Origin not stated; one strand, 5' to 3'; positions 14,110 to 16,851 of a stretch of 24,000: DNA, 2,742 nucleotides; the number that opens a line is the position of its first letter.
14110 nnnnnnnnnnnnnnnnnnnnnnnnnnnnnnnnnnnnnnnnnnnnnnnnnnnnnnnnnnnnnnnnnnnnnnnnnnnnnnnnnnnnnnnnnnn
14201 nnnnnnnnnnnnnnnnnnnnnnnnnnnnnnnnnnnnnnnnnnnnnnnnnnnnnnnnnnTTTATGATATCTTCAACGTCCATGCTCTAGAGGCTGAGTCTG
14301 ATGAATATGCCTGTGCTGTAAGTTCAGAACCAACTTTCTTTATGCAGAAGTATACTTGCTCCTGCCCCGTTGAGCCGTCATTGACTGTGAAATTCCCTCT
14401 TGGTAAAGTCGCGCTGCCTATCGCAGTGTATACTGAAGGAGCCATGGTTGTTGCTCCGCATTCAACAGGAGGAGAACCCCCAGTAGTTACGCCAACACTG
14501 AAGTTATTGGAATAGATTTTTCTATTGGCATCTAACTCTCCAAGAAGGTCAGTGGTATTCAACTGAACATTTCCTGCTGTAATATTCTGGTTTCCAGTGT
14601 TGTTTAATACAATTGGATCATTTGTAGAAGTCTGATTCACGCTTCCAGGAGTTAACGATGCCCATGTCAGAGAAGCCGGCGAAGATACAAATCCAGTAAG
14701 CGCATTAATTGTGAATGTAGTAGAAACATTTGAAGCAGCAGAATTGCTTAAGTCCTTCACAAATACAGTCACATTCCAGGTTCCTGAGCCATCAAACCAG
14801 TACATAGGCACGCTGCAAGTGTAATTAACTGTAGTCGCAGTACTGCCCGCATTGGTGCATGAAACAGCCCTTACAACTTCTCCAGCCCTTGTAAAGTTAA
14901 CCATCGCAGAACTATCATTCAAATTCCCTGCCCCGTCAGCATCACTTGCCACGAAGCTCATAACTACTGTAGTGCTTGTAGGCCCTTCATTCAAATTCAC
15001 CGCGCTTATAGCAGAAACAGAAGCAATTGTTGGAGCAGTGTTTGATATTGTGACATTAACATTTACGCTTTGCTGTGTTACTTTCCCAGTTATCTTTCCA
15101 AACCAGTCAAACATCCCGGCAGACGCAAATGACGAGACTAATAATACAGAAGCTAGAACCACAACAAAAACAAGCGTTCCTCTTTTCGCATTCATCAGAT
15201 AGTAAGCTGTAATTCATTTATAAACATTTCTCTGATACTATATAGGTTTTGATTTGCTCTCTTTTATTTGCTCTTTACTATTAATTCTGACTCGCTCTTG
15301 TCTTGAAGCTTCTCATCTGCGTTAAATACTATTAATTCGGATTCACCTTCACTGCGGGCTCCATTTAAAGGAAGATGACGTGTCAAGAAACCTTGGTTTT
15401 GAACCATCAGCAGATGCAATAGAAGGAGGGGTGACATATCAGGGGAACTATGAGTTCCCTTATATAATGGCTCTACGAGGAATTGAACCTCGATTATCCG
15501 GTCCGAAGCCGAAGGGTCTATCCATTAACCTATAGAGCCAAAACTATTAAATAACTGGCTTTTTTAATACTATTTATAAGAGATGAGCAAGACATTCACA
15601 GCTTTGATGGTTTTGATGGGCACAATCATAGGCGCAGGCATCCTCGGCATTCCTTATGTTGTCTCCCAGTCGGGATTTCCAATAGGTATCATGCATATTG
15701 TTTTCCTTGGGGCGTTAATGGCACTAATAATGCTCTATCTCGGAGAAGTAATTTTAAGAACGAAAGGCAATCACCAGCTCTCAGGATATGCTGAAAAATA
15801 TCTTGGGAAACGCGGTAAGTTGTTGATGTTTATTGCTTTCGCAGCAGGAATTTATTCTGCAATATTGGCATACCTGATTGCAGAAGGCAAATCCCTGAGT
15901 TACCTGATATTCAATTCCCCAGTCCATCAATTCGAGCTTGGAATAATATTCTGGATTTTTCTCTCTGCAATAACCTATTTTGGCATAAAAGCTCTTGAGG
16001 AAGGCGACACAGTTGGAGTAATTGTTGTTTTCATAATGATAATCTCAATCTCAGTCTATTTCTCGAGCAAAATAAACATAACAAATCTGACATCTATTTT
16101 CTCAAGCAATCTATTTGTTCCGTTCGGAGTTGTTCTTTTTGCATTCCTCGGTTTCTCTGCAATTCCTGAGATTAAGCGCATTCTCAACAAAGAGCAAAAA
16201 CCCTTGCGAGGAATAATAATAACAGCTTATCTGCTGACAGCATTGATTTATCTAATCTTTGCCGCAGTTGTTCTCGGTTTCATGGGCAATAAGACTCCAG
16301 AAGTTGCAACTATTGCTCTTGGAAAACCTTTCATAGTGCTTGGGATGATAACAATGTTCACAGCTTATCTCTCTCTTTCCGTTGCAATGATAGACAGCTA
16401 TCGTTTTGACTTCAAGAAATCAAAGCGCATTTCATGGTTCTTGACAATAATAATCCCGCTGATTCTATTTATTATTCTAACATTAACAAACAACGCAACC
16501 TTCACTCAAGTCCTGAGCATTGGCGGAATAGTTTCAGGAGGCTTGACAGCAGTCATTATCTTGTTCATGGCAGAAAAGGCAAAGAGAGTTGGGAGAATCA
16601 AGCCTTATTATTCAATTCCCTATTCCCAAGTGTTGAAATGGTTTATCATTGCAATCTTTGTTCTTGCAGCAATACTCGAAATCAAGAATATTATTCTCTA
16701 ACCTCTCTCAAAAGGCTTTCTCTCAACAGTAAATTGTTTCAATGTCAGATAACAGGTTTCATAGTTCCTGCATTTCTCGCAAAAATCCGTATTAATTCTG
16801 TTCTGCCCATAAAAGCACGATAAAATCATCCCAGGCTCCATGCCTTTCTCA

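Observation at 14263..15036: Secreted stand-alone copy of the giant protein's membrane-proximal 252-aa module; ~750-bp direct repeats bracket the cluster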

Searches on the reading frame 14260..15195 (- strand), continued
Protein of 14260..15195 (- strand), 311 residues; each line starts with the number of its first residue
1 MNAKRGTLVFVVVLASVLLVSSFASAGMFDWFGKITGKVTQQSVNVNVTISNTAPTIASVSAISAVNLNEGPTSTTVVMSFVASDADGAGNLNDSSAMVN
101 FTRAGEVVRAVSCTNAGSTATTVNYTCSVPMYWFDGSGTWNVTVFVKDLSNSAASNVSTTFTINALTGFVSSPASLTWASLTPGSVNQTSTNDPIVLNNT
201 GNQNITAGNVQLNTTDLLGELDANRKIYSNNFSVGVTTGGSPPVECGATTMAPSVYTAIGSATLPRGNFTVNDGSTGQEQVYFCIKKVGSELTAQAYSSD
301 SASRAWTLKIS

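Call 32: find_related_loci(query=A2, collection=genome_contigs, flank=10000)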
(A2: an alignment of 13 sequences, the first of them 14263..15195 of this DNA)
Query A2 (311 aa) in genome_contigs; peptide patterns used: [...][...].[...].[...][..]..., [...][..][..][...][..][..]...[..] (x = any residue, [..] = any of these).
235 stretches matched a pattern; 24 encode a relative of the query (tblastn E <= 1e-3); 23 distinct loci.
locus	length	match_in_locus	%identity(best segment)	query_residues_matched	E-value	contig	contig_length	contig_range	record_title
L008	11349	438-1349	46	16-310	3e-79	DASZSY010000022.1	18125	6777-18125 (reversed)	MAG TPA_asm: Candidatus Nanoarchaeia archaeon isolate SMAG_U6062 k141_165747, whole genome shotgun sequence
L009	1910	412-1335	43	8-310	7e-82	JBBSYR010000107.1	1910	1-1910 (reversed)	MAG: Nanoarchaeota archaeon isolate H43-bin213_1 H43_bin213_1_000000000107, whole genome shotgun sequence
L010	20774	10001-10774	50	52-310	3e-78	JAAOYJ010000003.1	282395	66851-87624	Candidatus Pacearchaeota archaeon isolate DPANNHV_H1.bin.34 k83_92324, whole genome shotgun sequence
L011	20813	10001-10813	49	46-310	4e-75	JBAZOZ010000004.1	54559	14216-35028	MAG: Candidatus Pacearchaeota archaeon isolate SO_2017_SWC_18 scaffold_565_c1_LP-4_2017, whole genome shotgun sequence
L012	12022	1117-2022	43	4-310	8e-75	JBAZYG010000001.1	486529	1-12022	MAG: Candidatus Pacearchaeota archaeon isolate SO_2017_GW1_75 NODE_121_length_486529_cov_2.277651_OW334_2017, whole geno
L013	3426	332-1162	47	25-299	5e-74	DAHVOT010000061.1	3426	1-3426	MAG TPA_asm: archaeon isolate clean591 NODE_61_length_3426_cov_5.258286, whole genome shotgun sequence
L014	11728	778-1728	44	5-310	2e-73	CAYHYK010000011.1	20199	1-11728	MAG TPA_asm: Candidatus Woesearchaeota archaeon isolate ERP119705_co17_376 genome assembly, contig: NODE_3221_length_201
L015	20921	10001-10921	42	1-310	6e-73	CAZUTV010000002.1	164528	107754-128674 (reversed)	MAG TPA_asm: Candidatus Woesearchaeota archaeon isolate binchicken_co274_125 genome assembly, contig: NODE_149_length_16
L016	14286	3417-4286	43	18-309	2e-72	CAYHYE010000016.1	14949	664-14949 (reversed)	MAG TPA_asm: Candidatus Woesearchaeota archaeon isolate ERP119705_co17_292 genome assembly, contig: NODE_5307_length_149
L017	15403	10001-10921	45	5-310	5e-72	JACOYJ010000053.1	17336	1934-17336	MAG: Candidatus Pacearchaeota archaeon isolate NC_groundwater_176_Ag_S-0.1um_34_9 S4_GD2017_2_S1_scaffold_3987, whole ge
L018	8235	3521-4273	46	58-310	2e-69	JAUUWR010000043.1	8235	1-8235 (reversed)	MAG: bacterium isolate CSMAG_44 CSMAG_44_k141_819758_length_8235_cov_6.0000, whole genome shotgun sequence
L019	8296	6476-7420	42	4-311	2e-68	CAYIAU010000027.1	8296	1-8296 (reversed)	MAG TPA_asm: Candidatus Woesearchaeota archaeon isolate ERP119705_co1_1063 genome assembly, contig: NODE_12951_length_82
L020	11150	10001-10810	44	44-310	5e-67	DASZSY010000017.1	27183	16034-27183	MAG TPA_asm: Candidatus Nanoarchaeia archaeon isolate SMAG_U6062 k141_241470, whole genome shotgun sequence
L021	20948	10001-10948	40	1-311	4e-64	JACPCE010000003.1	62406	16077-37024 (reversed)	MAG: Candidatus Woesearchaeota archaeon isolate NC_groundwater_275_Ag_S-0.2um_29_9 S5_GD2017_2_S2_scaffold_595, whole ge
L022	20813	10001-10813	43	49-310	5e-61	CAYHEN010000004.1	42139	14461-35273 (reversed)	MAG TPA_asm: Candidatus Woesearchaeota archaeon isolate ERP119705_co12_12 genome assembly, contig: NODE_862_length_42139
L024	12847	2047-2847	43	49-310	8e-60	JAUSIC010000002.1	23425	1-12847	MAG: Nanoarchaeota archaeon isolate E14_metabat.bin.221 E14_k141_254879, whole genome shotgun sequence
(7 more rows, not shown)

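Call 51: search_protein_families(library=ncbifam, proteins=[window:14260-15195:-], max_evalue=1)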
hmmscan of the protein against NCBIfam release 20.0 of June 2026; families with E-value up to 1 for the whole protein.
window:14260-15195:- (311 aa): 0 families

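Call 59: find_encoding_contigs(protein=P0047, flank=8000, max_places=1)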
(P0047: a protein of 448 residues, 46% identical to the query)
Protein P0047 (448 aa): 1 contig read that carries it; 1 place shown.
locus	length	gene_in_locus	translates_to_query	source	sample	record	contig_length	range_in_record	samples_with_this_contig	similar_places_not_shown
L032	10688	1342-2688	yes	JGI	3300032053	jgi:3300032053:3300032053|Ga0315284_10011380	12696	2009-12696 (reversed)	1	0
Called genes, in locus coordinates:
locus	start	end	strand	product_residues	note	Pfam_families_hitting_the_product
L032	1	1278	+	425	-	?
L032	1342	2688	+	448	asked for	-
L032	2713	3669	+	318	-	-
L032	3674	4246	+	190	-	-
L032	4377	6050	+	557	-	PF26187:Ig_NPHP4_4th (weak)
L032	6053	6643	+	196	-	-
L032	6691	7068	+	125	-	-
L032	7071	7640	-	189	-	PF00561:Abhydrolase_1 (weak), PF06821:Ser_hydrolase, PF12697:Abhydrolase_6 (weak)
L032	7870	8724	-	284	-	PF02906:Fe_hyd_lg_C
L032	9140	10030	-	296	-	PF23023:Anti-Pycsar_Apyc1, PF00753:Lactamase_B, PF13691:Lactamase_B_4, PF12706:Lactamase_B_2 (weak)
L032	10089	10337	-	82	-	PF01423:LSM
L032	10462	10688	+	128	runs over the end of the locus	PF01201:Ribosomal_S8e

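Call 67: search_protein_representatives(alignment_id=A1)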
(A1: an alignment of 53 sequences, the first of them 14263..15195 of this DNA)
Query: 53 sequences, 310 profile positions. Proteins with E-value up to 0.001 (for the whole library): 2078; up to 1e-10: 1412; up to 1e-30: 781. The best 150 are listed.
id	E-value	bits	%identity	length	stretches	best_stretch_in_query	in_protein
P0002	5.4e-129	446.1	-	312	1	1-310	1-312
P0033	1.2e-112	392.4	-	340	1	1-309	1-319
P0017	3.0e-112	391.1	-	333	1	1-309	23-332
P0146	4.5e-111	387.3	-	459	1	1-309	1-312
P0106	5.8e-110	383.6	-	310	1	1-309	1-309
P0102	8.8e-107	373.2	-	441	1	3-309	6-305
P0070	4.4e-106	370.9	-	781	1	36-309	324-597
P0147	2.0e-105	368.7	-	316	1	6-309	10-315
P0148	4.3e-105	367.6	-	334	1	5-309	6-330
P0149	6.9e-104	363.6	-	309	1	4-309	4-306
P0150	2.1e-101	355.5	-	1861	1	39-309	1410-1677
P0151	2.3e-101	355.4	-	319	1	3-309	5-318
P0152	1.3e-100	352.9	-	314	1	1-310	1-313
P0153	1.4e-100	352.8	-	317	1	3-309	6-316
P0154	2.1e-100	352.2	-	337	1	8-309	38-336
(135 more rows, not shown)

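Call 68: list_cluster_members(proteins=[P0001, P0010, P0004])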
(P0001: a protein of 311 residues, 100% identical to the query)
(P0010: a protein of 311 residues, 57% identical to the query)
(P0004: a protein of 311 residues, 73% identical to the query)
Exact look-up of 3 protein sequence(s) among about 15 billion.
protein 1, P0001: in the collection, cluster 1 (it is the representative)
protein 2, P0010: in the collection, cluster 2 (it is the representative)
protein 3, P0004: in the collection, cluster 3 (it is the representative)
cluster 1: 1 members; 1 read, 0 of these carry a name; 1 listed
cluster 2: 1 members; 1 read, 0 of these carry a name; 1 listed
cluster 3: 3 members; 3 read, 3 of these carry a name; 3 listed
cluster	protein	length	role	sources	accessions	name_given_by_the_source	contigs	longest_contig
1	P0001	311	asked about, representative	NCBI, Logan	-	-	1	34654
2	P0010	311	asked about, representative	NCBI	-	-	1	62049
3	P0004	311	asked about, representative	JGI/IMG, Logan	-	hypothetical protein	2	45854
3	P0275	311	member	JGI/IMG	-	hypothetical protein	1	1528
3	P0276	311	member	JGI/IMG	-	hypothetical protein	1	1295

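Call 70: search_protein_families(library=pfam, proteins=[L011:12990-14663:+, L015:11679-13352:+, L010:13180-14847:+, L017:12036-13736:+, L024:5073-6749:+, L008:1891-3765:+, L021:11520-13046:+, L005:11584-13785:+, L005:14012-18373:+, L002:11519-13015:+], max_evalue=0.01)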
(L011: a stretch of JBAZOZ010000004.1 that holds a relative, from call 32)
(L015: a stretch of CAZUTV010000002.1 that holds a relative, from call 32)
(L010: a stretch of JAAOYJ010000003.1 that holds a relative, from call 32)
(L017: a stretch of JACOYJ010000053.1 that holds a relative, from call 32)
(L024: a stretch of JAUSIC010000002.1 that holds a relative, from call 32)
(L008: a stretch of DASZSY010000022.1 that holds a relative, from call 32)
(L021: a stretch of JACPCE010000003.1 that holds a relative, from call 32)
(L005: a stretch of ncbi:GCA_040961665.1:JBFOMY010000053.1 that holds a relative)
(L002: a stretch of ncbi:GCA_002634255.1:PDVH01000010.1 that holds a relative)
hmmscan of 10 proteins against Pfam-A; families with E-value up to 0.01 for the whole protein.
L011:12990-14663:+ (557 aa): 2 families
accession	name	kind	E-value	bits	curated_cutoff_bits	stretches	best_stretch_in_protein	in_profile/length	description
PF01835.25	MG2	-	8.3e-05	23.3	32.8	1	413-494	13-92/96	MG2 domain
PF22067.2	Cep192_D3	-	0.0024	18.4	27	0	302-367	9-74/99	Cep192 domain 3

L015:11679-13352:+ (557 aa): 1 family
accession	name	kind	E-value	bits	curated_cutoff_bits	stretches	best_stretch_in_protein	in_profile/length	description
PF21577.3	PG_0320-like_C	-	0.0032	18.1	27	1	303-376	14-84/106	PG_0320-like, C-terminal domain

L010:13180-14847:+ (555 aa): 1 family
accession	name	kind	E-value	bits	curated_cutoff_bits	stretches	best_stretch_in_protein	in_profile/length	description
PF22067.2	Cep192_D3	-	2.5e-05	24.7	27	1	322-386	9-74/99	Cep192 domain 3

L017:12036-13736:+ (566 aa): 3 families
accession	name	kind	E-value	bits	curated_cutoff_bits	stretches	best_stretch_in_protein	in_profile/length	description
PF07703.20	A2M_BRD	-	3.1e-05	24.8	22.7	0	327-437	6-121/140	Alpha-2-macroglobulin bait region domain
PF22076.2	Cep192_D6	-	5.7e-05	23.7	35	1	315-404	9-100/101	Cep192 domain 6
PF22067.2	Cep192_D3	-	0.0075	16.8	27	0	315-379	7-72/99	Cep192 domain 3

L024:5073-6749:+ (558 aa): 0 families

L008:1891-3765:+ (624 aa): 1 family
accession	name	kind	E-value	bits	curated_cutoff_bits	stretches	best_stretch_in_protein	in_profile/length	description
PF04096.20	Nucleoporin2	-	0.00012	22.6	28.4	1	152-228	12-91/148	Nup98-96 autopeptidase S59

L021:11520-13046:+ (508 aa): 0 families

L005:11584-13785:+ (733 aa): 1 family
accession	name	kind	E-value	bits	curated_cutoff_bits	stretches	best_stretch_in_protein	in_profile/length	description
PF17963.7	Big_9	-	0.0032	18.8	23.6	1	234-316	1-77/89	Bacterial Ig domain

L005:14012-18373:+ (1453 aa): 3 families
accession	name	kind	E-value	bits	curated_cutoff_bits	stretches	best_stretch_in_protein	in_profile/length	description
PF05239.21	PRC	-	9.2e-06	26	21.2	1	1374-1441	6-71/78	PRC-barrel domain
PF23861.1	Ribophorin_II_2nd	-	3e-05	24.6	23.4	0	689-720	64-86/105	Ribophorin II second domain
PF17963.7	Big_9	-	0.00057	21.2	23.6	1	535-606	15-87/89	Bacterial Ig domain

L002:11519-13015:+ (498 aa): 1 family
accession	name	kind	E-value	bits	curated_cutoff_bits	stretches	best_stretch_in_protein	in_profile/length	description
PF05239.21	PRC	-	0.0073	16.7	21.2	0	420-490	5-75/78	PRC-barrel domain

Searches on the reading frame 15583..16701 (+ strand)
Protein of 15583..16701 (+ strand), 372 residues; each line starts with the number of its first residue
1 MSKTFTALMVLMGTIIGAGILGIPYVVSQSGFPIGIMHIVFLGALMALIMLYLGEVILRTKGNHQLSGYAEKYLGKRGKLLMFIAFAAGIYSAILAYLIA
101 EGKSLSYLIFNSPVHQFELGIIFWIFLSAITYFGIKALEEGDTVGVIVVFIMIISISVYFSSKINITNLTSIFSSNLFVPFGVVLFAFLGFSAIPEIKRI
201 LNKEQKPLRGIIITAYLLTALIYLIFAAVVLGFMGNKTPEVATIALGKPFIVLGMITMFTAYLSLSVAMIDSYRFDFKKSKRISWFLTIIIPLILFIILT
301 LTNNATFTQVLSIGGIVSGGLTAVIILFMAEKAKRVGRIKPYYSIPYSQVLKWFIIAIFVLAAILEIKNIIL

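Call 7: search_protein_families(library=pfam, proteins=[window:15583-16701:+], max_evalue=0.01)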
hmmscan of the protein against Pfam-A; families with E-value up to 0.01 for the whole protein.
window:15583-16701:+ (372 aa): 2 families
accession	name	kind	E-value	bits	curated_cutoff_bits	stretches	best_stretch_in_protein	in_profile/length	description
PF03222.19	Trp_Tyr_perm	-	2.5e-22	80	22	1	3-235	4-243/393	Tryptophan/tyrosine permease family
PF01490.24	Aa_trans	-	1.5e-12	47.4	25.6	1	3-371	4-409/410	Transmembrane amino acid transporter protein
